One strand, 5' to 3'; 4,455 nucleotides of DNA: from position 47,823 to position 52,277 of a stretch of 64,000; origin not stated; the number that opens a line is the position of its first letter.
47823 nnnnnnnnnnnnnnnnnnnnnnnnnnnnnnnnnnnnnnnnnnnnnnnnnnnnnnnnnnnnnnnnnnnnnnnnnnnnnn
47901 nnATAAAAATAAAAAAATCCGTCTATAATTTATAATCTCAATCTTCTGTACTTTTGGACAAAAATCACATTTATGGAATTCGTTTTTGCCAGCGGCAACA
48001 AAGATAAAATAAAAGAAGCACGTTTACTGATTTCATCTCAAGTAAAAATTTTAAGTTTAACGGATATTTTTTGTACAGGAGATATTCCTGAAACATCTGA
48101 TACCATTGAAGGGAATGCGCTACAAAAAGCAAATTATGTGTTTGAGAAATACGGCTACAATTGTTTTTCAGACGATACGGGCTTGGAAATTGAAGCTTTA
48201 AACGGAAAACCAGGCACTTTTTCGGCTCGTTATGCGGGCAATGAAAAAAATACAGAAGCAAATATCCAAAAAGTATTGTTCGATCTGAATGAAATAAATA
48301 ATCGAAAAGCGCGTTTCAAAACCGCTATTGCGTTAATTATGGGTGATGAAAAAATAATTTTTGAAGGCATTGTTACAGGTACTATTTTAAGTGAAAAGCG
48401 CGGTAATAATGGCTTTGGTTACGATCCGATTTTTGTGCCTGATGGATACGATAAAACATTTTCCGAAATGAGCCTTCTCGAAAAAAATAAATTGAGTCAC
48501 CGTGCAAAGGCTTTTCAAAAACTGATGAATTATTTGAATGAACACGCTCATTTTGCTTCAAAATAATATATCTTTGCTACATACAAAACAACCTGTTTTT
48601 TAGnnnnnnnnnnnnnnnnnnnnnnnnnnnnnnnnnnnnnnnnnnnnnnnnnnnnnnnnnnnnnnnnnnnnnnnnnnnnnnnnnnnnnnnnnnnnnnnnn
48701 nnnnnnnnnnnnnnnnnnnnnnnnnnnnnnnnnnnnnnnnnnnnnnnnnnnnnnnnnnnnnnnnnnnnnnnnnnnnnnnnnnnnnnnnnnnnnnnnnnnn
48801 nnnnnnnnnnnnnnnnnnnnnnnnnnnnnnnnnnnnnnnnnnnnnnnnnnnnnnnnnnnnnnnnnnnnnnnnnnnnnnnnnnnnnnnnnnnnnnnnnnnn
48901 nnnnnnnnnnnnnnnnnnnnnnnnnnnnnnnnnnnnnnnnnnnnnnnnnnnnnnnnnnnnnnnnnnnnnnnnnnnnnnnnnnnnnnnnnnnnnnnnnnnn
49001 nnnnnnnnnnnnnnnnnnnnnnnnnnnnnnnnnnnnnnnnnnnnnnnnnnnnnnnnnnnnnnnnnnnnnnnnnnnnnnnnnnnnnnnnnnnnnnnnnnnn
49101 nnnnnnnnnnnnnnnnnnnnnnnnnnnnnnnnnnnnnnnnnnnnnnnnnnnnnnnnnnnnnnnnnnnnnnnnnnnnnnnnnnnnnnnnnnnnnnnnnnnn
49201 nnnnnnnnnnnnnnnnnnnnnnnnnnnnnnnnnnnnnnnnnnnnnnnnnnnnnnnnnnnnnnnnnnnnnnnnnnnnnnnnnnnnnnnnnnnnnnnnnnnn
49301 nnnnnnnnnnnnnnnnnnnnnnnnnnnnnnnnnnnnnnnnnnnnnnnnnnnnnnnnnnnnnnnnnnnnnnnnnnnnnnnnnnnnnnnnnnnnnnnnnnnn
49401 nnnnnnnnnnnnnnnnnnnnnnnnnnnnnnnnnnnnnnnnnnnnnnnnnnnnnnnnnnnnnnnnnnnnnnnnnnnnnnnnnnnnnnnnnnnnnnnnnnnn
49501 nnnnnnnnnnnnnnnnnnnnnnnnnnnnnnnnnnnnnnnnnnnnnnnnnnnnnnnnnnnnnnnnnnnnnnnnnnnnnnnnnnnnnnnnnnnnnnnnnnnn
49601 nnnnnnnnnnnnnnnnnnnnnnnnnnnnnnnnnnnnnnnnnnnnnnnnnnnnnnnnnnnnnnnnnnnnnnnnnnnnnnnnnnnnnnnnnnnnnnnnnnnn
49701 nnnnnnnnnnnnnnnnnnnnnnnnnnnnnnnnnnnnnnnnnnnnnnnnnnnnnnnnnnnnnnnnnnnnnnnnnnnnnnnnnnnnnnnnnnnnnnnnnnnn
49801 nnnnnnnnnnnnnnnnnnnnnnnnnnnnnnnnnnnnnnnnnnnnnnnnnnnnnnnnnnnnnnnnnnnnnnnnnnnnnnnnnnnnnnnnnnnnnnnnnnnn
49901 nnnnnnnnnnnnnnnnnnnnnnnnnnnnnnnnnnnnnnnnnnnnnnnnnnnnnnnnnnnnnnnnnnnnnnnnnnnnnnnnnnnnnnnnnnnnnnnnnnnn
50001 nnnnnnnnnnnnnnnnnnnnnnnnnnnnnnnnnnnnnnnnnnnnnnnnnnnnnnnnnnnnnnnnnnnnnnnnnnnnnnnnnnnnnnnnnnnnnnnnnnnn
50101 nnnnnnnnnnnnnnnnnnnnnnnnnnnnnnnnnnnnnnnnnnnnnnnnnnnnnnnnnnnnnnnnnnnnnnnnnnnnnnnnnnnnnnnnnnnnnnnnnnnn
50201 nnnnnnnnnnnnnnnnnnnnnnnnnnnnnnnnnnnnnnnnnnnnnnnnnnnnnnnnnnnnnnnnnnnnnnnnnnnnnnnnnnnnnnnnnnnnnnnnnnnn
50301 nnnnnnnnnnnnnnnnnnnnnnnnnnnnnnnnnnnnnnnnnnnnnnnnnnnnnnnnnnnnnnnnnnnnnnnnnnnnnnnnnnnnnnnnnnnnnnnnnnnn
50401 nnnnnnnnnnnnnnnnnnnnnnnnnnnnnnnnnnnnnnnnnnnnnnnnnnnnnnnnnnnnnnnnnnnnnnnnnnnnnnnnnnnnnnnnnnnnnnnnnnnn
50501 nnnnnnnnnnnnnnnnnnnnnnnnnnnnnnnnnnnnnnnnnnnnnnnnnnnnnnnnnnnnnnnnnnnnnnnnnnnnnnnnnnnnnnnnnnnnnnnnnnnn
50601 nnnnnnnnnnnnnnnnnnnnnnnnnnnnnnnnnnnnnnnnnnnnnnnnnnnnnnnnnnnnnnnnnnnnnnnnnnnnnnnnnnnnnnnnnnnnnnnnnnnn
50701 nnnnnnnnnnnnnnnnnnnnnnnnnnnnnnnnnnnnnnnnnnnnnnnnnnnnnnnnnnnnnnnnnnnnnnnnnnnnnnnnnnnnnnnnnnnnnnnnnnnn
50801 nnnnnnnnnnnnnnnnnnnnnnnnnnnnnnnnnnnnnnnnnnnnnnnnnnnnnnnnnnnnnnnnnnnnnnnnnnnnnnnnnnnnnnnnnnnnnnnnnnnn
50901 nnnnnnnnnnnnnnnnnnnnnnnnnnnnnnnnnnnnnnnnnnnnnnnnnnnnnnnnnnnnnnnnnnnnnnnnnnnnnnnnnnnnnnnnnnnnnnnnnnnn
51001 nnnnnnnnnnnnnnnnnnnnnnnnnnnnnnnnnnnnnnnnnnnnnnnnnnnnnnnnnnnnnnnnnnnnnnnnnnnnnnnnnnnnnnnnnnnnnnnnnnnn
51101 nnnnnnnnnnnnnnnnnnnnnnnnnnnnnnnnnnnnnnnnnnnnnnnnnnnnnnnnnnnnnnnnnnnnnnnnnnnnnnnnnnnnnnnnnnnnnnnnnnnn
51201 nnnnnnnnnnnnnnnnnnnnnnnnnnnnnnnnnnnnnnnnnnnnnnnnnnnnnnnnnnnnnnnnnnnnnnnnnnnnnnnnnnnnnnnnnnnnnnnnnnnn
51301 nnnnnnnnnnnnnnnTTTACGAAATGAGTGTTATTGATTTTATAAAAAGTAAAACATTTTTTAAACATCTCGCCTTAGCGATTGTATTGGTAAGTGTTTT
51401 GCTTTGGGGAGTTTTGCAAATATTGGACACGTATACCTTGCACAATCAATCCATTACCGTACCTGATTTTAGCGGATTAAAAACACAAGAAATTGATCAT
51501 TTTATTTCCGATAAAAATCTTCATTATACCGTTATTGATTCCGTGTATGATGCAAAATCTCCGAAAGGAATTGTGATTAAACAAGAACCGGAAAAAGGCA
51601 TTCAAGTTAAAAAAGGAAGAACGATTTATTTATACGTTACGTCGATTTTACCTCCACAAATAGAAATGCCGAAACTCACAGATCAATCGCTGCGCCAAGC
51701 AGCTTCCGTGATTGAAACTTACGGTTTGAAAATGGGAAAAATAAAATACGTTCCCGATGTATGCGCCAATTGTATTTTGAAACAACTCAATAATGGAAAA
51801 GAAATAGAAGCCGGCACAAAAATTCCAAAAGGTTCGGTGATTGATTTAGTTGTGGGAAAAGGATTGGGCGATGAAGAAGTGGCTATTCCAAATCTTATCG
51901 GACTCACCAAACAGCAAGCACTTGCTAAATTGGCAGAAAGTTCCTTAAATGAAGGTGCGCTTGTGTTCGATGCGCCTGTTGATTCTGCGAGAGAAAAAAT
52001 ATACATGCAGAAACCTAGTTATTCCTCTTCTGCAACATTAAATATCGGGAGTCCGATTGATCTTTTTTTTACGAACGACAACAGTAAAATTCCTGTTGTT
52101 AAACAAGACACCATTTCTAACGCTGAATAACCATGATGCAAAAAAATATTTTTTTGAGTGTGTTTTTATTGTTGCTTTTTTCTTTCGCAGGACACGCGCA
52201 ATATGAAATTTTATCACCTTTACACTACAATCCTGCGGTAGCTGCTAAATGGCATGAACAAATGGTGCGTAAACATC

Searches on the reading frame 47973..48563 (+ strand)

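Call 43: search_protein_families(library=pfam, proteins=[window:47973-48563:+], max_evalue=0.00001)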
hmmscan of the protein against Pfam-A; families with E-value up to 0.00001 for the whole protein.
window:47973-48563:+ (197 aa): 1 family
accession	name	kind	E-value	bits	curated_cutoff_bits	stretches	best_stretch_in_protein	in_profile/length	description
PF01725.21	Ham1p_like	-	3.2e-64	216.7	22.5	1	4-186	2-185/186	Ham1 family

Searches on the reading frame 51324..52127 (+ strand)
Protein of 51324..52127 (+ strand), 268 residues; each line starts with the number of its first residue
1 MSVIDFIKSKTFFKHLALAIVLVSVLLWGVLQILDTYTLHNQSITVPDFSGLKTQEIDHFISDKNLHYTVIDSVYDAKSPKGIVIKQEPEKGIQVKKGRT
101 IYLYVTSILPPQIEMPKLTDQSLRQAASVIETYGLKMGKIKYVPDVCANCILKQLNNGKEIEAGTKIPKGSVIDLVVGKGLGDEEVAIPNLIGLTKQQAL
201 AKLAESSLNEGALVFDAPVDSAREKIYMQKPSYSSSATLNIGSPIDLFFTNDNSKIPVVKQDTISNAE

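Call 43: search_protein_families(library=pfam, proteins=[window:51324-52127:+], max_evalue=0.00001)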
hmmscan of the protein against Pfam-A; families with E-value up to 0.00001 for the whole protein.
window:51324-52127:+ (268 aa): 1 family
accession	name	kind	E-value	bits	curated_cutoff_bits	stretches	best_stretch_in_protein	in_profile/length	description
PF03793.24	PASTA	-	1.8e-26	92.3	23.2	2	44-105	1-62/64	PASTA domain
